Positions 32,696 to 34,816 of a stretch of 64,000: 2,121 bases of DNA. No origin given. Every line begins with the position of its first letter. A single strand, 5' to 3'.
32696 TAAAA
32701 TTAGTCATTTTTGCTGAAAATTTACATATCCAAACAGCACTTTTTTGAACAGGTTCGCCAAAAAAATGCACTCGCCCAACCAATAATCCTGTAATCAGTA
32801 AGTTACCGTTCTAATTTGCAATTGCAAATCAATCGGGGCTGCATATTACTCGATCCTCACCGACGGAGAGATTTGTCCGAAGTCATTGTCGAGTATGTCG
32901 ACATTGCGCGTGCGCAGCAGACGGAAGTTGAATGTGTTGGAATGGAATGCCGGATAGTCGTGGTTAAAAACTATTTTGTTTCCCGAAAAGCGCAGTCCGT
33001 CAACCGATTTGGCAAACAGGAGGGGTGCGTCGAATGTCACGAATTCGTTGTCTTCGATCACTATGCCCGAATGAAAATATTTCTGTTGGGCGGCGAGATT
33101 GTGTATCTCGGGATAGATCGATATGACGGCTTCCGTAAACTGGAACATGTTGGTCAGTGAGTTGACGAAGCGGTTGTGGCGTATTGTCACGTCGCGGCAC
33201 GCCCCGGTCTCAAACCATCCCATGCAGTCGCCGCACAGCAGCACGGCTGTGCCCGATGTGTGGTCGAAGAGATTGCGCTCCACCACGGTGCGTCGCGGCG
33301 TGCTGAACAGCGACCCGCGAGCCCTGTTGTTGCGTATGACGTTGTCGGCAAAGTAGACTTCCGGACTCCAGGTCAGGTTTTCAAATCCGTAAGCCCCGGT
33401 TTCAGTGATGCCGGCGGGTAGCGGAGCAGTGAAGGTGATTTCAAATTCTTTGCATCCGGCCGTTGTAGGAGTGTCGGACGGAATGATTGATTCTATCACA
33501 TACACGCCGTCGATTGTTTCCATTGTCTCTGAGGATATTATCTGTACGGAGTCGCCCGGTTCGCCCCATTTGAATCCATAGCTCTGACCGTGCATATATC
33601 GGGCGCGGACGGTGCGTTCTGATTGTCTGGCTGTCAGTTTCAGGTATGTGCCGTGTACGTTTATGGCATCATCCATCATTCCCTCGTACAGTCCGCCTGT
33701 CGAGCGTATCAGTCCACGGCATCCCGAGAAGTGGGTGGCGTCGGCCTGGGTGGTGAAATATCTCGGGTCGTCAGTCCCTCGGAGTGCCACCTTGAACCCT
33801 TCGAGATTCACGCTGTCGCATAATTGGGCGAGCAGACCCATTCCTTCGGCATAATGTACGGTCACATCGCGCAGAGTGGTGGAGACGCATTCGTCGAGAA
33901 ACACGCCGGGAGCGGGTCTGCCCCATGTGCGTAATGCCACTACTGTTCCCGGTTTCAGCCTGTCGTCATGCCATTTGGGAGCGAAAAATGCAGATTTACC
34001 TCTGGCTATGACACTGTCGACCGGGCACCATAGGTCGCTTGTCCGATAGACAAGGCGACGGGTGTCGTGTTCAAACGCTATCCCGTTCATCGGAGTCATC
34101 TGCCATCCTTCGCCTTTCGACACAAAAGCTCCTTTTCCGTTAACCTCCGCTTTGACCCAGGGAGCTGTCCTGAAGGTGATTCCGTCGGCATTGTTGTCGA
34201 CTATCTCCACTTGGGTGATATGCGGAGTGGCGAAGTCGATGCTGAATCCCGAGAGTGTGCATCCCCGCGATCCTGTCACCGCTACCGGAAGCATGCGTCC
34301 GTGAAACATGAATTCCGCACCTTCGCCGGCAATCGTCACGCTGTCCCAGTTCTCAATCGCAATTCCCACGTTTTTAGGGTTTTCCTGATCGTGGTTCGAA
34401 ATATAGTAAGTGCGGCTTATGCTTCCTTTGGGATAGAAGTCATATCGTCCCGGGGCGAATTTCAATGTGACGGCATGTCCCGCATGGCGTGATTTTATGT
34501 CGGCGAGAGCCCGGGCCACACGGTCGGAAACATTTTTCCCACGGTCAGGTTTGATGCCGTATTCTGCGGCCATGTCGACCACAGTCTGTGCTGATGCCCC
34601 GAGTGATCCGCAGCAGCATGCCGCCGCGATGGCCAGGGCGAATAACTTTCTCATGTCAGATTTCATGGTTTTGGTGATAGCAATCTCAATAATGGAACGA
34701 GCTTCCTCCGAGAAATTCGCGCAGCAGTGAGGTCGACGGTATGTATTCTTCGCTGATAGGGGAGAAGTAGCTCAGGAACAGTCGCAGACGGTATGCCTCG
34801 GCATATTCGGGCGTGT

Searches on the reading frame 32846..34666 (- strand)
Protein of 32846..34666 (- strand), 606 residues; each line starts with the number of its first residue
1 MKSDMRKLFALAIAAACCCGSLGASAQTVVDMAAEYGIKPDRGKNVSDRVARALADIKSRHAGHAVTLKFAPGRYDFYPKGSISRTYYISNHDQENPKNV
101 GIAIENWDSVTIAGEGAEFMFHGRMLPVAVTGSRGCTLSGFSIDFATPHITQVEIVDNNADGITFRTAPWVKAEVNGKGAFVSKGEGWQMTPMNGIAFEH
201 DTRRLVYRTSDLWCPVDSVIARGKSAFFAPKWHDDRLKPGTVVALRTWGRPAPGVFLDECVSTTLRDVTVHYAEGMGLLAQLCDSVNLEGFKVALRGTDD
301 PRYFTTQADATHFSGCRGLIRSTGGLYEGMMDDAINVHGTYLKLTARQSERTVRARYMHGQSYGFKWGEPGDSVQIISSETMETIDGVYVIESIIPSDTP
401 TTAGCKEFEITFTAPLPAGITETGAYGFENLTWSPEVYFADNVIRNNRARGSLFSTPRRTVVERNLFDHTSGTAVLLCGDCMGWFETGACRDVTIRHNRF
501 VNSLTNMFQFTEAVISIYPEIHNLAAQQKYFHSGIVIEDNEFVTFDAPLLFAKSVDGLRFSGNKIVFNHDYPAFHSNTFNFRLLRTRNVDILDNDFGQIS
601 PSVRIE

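Call 49: search_protein_families(library=pfam, proteins=[window:32846-34666:-], max_evalue=0.001)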
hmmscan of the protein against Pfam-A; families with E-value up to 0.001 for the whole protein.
window:32846-34666:- (606 aa): 3 families
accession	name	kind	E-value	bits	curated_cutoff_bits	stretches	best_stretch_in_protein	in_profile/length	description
PF23763.2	Beta-barrel_GLAA-B_I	-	3.8e-17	62.7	28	1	152-243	2-95/95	GLAA-B beta-barrel domain I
PF23764.1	Beta-barrel_GLAA-B_II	-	1.9e-09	38.1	28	1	352-422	1-63/67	GLAA-B beta-barrel domain II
PF13229.12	Beta_helix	-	1.6e-07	31.5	25.9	0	435-551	55-135/158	Right handed beta helix region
